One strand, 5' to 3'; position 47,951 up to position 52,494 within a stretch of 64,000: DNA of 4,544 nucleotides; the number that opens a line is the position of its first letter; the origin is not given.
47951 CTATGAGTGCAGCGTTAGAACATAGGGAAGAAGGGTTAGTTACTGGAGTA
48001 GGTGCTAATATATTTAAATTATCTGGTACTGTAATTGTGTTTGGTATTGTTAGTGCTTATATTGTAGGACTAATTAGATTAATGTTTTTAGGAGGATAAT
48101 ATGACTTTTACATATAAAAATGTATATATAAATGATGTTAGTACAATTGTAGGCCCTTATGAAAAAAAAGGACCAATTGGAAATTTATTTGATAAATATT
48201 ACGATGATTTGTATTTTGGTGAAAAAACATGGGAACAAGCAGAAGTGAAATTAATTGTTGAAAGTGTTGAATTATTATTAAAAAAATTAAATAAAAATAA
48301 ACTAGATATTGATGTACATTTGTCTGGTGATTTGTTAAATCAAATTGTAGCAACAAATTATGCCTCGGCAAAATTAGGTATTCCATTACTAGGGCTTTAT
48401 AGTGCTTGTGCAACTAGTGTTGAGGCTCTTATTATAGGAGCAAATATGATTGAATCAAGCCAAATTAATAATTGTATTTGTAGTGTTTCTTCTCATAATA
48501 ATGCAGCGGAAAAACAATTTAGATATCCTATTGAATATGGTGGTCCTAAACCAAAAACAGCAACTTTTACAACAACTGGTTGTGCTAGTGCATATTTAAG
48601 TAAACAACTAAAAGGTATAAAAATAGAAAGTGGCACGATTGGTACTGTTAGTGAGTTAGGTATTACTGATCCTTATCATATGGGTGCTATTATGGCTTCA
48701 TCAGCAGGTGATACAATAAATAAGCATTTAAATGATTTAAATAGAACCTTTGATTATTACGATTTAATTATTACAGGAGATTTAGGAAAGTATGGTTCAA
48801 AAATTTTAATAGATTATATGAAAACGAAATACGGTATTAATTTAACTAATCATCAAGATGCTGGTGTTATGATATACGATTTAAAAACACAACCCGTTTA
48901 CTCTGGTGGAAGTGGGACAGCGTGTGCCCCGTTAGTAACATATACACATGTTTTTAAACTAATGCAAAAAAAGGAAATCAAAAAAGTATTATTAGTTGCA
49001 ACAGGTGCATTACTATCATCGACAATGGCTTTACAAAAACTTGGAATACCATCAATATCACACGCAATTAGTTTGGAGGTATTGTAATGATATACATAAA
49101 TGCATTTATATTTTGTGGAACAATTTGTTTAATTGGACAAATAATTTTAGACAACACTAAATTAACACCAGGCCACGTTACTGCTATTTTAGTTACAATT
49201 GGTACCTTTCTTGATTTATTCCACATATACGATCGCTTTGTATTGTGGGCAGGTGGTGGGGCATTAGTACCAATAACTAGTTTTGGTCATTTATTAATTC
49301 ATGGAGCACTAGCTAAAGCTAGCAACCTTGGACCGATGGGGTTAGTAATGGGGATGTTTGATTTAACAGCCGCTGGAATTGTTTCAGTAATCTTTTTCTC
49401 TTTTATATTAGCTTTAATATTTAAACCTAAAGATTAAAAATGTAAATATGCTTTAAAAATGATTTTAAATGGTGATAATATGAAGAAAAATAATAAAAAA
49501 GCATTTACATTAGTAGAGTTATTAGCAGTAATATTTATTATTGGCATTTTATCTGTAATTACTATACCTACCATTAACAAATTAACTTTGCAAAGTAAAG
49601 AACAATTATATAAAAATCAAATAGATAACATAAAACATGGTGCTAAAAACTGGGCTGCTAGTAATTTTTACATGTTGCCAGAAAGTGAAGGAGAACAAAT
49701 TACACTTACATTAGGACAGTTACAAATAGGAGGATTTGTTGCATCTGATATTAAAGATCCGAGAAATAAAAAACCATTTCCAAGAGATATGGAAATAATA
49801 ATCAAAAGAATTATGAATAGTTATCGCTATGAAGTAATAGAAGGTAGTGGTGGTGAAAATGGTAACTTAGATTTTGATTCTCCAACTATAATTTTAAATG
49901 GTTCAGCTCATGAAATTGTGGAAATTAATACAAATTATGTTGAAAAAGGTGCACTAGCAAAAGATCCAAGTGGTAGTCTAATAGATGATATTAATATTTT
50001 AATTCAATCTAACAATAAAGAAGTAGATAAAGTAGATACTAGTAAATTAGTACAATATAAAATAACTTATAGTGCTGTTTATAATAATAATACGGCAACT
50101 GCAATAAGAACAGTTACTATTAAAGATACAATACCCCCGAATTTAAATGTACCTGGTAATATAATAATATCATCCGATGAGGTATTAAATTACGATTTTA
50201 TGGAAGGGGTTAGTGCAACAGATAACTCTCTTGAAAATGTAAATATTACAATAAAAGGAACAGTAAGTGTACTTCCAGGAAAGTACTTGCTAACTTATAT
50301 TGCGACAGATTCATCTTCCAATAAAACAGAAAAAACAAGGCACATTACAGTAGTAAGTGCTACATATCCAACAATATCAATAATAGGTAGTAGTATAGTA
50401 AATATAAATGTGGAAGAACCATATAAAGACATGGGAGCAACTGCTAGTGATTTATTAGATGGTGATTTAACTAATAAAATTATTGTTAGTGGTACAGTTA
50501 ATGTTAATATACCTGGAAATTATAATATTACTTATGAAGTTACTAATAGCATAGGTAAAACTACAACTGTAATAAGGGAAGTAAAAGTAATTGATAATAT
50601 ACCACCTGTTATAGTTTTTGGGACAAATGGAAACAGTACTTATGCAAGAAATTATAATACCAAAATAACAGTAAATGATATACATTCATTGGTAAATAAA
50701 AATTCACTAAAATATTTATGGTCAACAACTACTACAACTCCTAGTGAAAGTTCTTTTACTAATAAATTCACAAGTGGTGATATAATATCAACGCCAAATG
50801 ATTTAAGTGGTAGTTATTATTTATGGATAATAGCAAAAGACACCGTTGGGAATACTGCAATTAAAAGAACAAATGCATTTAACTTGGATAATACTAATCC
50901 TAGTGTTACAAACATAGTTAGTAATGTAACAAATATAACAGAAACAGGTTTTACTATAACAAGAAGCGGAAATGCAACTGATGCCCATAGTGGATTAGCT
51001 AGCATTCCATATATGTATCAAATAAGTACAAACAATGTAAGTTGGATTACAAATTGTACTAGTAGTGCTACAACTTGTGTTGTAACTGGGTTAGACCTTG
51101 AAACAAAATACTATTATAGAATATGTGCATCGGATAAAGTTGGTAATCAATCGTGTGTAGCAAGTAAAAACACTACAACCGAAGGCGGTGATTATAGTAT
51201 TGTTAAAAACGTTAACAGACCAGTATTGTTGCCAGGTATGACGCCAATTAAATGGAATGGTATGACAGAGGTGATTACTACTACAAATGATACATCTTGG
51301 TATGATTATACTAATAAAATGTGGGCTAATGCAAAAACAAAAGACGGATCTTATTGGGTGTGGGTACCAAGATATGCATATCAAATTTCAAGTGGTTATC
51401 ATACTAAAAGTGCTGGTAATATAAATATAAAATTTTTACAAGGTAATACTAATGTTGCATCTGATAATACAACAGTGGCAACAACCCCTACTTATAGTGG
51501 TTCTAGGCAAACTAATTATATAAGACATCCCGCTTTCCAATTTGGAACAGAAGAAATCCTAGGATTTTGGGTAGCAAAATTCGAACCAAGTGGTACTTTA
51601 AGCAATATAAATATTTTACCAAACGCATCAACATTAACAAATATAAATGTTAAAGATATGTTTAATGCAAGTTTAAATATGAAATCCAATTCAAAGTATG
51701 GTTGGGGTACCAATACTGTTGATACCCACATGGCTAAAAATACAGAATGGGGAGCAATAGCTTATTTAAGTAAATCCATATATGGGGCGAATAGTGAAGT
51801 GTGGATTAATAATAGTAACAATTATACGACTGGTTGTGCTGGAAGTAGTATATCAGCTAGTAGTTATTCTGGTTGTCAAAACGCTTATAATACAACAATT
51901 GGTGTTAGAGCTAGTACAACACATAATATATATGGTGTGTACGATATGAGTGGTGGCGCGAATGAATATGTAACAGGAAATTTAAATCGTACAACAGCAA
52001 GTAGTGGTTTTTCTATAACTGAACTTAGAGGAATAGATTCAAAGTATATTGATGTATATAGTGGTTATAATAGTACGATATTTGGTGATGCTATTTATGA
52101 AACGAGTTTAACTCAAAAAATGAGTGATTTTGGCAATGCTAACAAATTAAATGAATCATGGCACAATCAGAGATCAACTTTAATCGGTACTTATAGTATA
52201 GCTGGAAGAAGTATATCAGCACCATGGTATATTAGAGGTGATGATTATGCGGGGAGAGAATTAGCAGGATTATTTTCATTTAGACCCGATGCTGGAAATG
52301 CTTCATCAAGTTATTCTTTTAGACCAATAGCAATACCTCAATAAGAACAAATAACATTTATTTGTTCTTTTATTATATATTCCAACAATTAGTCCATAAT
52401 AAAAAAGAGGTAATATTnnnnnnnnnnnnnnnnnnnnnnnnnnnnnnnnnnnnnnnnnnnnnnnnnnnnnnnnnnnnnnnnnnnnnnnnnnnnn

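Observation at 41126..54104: Three orphan modular pilin-like genes with lectin-type heads, interleaved with sporulation loci and lacking any pilus machinery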

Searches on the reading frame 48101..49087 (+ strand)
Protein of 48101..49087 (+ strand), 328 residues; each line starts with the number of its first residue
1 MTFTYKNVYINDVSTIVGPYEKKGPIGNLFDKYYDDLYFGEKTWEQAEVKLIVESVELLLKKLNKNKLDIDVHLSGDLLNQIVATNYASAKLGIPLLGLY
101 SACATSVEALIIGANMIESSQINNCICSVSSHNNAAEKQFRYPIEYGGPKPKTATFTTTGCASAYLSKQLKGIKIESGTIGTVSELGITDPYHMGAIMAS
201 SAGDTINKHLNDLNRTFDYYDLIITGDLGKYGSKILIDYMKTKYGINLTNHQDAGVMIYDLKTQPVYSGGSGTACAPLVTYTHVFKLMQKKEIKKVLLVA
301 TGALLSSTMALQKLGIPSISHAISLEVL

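Call 85: search_protein_families(library=pfam, proteins=[window:48101-49087:+], max_evalue=0.001)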
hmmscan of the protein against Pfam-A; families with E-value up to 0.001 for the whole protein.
window:48101-49087:+ (328 aa): 1 family
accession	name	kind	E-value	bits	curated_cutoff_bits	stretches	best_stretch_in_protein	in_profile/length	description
PF07451.17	SpoVAD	-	2.9e-118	394.8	22.1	1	6-326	9-329/329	Stage V sporulation protein AD (SpoVAD)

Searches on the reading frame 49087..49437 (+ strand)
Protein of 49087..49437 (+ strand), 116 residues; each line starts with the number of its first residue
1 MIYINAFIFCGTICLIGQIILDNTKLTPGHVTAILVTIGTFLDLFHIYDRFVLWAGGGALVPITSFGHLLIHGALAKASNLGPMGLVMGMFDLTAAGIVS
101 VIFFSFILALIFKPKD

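Call 85: search_protein_families(library=pfam, proteins=[window:49087-49437:+], max_evalue=0.001)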
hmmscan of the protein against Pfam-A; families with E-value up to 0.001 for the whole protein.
window:49087-49437:+ (116 aa): 1 family
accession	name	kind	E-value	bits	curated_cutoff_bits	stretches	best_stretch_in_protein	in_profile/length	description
PF03862.18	SpoVAC_SpoVAEB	-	9.4e-29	100.5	25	1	3-111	2-117/117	SpoVAC/SpoVAEB sporulation membrane protein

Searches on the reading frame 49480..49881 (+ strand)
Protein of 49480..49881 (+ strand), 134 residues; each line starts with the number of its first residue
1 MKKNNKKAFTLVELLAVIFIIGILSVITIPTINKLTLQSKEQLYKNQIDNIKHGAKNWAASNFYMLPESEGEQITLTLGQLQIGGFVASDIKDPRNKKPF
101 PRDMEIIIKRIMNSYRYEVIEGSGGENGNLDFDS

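Call 32: search_protein_families(library=pfam, proteins=[window:49501-49881:+], max_evalue=10)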
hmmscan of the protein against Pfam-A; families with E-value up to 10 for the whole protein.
seq(127 aa): 1 family
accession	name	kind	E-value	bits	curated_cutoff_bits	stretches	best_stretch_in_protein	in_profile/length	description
PF07963.17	N_methyl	-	0.0071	16.3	21.2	1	2-21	7-26/27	Prokaryotic N-terminal methylation motif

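Call 72: find_homologous_proteins(query=window:49480-49881:+, max_evalue=0.001)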
Query seq(134 aa) (134 aa): 8 proteins with E <= 0.001 among 63 candidates.
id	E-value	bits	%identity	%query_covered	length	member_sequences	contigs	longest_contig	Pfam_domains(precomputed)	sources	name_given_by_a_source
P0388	1.6e-16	78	36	96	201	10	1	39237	PF07963.18,PF16403.12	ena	-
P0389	3.3e-15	74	38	90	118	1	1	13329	PF07963.18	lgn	-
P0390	3.3e-10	58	34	89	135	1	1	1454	-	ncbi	-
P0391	7.5e-10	57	34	87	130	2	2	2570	-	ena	-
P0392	9.4e-10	56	34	87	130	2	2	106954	-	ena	-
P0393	2.7e-8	52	37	72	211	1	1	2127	PF07963.18,PF16403.12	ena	-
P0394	5.6e-5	41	33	78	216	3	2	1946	-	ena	-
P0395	9.4e-4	37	49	38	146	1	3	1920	PF07963.18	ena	-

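Call 73: find_encoding_contigs(protein=P0392, flank=10000, max_places=2)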
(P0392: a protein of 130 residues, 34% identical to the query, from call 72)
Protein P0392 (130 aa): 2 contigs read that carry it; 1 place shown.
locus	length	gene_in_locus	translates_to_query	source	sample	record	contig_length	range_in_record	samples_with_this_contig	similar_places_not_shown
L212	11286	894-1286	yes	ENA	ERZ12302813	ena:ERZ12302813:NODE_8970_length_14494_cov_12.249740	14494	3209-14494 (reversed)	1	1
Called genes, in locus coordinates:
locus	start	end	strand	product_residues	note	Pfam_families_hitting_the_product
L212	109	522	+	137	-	-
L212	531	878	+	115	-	PF07963:N_methyl (weak)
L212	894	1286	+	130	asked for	-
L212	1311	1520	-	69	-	-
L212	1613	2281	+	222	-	PF02390:Methyltransf_4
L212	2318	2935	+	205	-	-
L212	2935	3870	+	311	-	-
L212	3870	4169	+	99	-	-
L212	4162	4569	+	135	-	-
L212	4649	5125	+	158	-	-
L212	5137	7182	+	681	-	PF00990:GGDEF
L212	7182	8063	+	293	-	PF03631:Virul_fac_BrkB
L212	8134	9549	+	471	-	PF00224:PK, PF02887:PK_C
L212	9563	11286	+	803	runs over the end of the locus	PF01055:Glyco_hydro_31_2nd, PF21365:Glyco_hydro_31_3rd, PF17137:DUF5110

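Call 74: find_encoding_contigs(protein=P0389, flank=10000, max_places=2)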
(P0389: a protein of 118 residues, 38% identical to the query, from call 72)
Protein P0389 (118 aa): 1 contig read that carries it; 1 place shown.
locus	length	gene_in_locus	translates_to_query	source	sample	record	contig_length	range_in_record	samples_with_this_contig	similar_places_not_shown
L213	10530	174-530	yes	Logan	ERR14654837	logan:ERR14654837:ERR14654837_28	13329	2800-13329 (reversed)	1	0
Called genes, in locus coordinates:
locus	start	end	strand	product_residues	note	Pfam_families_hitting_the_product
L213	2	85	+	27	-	?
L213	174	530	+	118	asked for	PF07963:N_methyl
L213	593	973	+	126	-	-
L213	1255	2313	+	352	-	PF02912:Phe_tRNA-synt_N, PF01409:tRNA-synt_2d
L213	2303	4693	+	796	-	PF01588:tRNA_bind, PF03483:B3_4, PF03484:B5, PF17759:tRNA_synthFbeta, PF03147:FDX-ACB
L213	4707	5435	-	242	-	PF07685:GATase_3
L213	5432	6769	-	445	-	PF08245:Mur_ligase_M, PF08353:MurT_C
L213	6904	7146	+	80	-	-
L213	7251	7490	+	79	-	PF07873:YabP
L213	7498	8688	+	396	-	PF06898:YqfD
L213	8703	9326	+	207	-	PF04892:VanZ-LLP1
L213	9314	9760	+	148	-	PF02130:YbeY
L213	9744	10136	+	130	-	PF01219:DAGK_prokar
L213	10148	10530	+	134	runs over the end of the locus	PF01219:DAGK_prokar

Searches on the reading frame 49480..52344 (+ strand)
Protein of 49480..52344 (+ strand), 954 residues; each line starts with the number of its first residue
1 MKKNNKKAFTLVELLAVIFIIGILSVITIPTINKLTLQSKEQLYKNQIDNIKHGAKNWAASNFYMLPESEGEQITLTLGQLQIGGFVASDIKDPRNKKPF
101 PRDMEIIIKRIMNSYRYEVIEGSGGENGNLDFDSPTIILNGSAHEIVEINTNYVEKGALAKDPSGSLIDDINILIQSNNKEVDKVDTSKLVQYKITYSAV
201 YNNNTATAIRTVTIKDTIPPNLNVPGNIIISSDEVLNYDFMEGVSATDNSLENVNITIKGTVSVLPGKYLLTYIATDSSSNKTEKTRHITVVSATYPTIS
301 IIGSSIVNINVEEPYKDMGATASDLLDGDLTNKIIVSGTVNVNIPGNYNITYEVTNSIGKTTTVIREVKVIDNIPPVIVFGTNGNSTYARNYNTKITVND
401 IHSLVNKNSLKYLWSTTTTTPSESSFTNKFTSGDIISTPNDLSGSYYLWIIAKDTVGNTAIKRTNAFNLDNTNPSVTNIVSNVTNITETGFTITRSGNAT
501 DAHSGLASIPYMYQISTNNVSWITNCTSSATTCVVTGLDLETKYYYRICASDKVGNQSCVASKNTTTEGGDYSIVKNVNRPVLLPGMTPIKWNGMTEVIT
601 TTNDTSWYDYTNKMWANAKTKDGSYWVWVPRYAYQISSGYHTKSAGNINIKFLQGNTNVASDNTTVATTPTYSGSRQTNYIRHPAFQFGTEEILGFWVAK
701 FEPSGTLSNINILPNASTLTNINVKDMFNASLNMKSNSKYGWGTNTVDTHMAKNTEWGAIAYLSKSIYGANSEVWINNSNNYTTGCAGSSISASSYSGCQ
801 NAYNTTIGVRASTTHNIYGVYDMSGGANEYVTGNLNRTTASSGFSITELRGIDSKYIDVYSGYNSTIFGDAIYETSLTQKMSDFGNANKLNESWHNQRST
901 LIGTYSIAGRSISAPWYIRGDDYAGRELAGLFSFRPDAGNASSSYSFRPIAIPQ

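Call 3: search_protein_families(library=pfam, proteins=[window:49480-52344:+], max_evalue=0.01)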
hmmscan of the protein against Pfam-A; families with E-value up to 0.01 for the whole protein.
window:49480-52344:+ (954 aa): 3 families
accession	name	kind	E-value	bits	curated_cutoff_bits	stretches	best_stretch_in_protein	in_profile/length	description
PF16403.11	Bact_surface_Ig-like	-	5e-37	126.2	27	3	299-370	1-71/71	Bacterial surface protein, Ig-like domain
PF07963.17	N_methyl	-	5e-06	26.3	21.2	1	4-28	2-26/27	Prokaryotic N-terminal methylation motif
PF15418.12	DUF4625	-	0.0038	17.9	27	0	250-291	89-130/131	Domain of unknown function (DUF4625)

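Call 4: search_protein_families(library=ncbifam, proteins=[window:49480-52344:+], max_evalue=0.01)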
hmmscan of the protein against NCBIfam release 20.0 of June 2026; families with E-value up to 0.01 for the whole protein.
window:49480-52344:+ (954 aa): 7 families
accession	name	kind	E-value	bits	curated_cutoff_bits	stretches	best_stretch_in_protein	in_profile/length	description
NF040999.1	pilin_ComGC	equivalog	6.1e-06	26.3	75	1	6-35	1-30/84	competence type IV pilus major pilin ComGC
TIGR01710.1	typeII_sec_gspG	equivalog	7e-06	26.1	88.85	1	8-63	2-57/134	type II secretion system major pseudopilin GspG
NF041775.1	typeIV_PilA_Myxo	equivalog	3.2e-05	24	400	1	6-48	10-52/214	type IV pilin protein PilA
TIGR02532.1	IV_pilin_GFxxxE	domain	7.7e-05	22.4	16.3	1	7-29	2-24/24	prepilin-type N-terminal cleavage/methylation domain-containing protein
NF041013.1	T4P_ComGE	equivalog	0.00023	21.2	49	1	4-47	1-44/83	competence type IV pilus minor pilin ComGE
NF007862.0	PRK10574.1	equivalog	0.00078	19.6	138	1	4-33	2-31/145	prepilin peptidase-dependent pilin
NF040982.1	ComGD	equivalog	0.0013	19.1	70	1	6-59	1-54/139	competence type IV pilus minor pilin ComGD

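Call 33: search_solved_structures(query=window:49480-52344:+, max_evalue=1, show_alignments=2)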
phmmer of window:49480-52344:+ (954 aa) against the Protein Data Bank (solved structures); distinct sequences matched with E-value up to 1: 13.
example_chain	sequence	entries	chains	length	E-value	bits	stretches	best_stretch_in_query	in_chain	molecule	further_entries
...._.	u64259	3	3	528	7.3e-07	30.8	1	237-354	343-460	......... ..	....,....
4mb3_A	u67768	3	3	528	7.4e-07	30.8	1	237-354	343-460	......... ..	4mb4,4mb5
7tgg_A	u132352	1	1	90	6.2e-05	24.4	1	2-63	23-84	Geopilin domain 1 protein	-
9egp_A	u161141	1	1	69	7.8e-05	24.1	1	2-58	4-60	Geopilin domain 1 protein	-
5fq3_A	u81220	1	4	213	0.00012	23.4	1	297-377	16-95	BT_2262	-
5fq7_G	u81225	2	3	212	0.00014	23.3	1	297-377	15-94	BT_2262 | BT_2262 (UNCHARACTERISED LIPOPROTEIN)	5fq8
2kpn_A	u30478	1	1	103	0.00015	23.2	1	309-369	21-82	Bacillolysin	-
9fbo_A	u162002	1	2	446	0.0027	19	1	296-370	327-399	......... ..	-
2m7g_A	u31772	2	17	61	0.0072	17.6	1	9-65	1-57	Geopilin domain 1 protein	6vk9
8tj2_C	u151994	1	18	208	0.016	16.4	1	9-51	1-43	Type IV major pilin protein PilA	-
9lab_B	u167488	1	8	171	0.03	15.5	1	6-80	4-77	MSHA major pilin subunit MshA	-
1wf5_A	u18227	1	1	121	0.11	13.6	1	503-557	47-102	sidekick 2 protein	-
9laa_A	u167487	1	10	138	0.23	12.6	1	5-34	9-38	Type IV pilin protein PilA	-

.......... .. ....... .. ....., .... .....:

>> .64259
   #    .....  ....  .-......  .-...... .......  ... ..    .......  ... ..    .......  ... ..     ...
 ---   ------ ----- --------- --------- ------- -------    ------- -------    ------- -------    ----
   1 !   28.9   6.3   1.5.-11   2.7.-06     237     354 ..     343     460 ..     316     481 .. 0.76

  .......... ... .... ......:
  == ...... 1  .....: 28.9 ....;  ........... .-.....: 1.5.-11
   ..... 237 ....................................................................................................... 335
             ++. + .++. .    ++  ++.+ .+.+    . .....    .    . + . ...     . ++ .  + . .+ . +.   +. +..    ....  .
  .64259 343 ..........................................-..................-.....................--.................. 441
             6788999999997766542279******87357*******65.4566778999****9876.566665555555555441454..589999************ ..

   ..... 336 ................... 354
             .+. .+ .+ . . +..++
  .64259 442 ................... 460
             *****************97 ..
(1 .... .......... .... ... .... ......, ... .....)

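Call 71: search_protein_families(library=pfam, alignment_id=A4, max_evalue=0.01)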
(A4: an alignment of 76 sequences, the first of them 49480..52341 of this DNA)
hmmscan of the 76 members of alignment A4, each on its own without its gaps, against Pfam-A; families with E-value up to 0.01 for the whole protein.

A. member 1, window:49480-52341:+ (954 aa): 3 families
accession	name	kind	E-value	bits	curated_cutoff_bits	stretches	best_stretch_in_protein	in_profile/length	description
PF16403.11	Bact_surface_Ig-like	-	5e-37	126.2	27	3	299-370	1-71/71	Bacterial surface protein, Ig-like domain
PF07963.17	N_methyl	-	5e-06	26.3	21.2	1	4-28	2-26/27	Prokaryotic N-terminal methylation motif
PF15418.12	DUF4625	-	0.0038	17.9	27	0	250-291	89-130/131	Domain of unknown function (DUF4625)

B. families by the number of members that match (of 76 scanned): 14 families
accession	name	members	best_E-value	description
PF07963.17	N_methyl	41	2.3e-09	Prokaryotic N-terminal methylation motif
PF03781.23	FGE-sulfatase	12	5.9e-06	Sulfatase-modifying factor enzyme 1-like domain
PF16403.11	Bact_surface_Ig-like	10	5e-37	Bacterial surface protein, Ig-like domain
PF18981.6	InlK_D3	4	4.6e-05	Internalin K domain (D3/D4)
PF02368.24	Big_2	1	9.5e-20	Bacterial Ig-like domain (group 2)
PF00041.27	fn3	1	0.00036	Fibronectin type III domain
PF21461.3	HL_N-beta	1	0.0022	Hyaluronate lyase, N-terminal beta-sheet domain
PF15418.12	DUF4625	1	0.0038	Domain of unknown function (DUF4625)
PF07523.18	Big_3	1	0.0046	Bacterial Ig-like domain (group 3)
PF22359.2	Big-like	1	0.0048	Bacterial Ig-like domain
PF13860.13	FlgD_ig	1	0.005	FlgD Ig-like domain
PF16263.11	DUF4917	1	0.0053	Domain of unknown function (DUF4917)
PF23237.1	HYR_4C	1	0.0086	HYR-like domain with 4 cysteines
PF02494.22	HYR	1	0.0099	HYR domain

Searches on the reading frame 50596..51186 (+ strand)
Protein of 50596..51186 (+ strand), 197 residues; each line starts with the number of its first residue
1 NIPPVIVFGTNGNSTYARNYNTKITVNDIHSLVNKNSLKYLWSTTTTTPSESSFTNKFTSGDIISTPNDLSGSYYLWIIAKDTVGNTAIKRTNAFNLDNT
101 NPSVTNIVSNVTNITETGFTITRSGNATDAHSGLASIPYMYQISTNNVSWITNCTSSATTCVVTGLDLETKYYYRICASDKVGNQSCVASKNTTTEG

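Call 32: search_protein_families(library=pfam, proteins=[window:50596-51186:+], max_evalue=10)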
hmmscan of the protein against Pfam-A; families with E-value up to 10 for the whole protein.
seq(197 aa): 6 families
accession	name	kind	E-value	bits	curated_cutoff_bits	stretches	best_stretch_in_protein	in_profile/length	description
PF13754.12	Big_3_4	-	0.00072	19.9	27.3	1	61-122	21-85/106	Domain of unknown function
PF10179.15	NDNF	-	0.0059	17.1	27.3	1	148-188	78-118/127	Neuron-derived neurotrophic factor, first Fn(III) domain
PF16656.11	Pur_ac_phosph_N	-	0.027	15.4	30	1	144-184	55-84/93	Purple acid Phosphatase, N-terminal domain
PF00041.27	fn3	-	0.027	15.1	25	1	113-185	10-75/84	Fibronectin type III domain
PF16655.11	PhoD_N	-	0.049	14.6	30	1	134-180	34-80/90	PhoD-like phosphatase, N-terminal domain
PF09458.16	H_lectin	-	7.7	7.2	24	1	98-122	24-48/67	H-type lectin domain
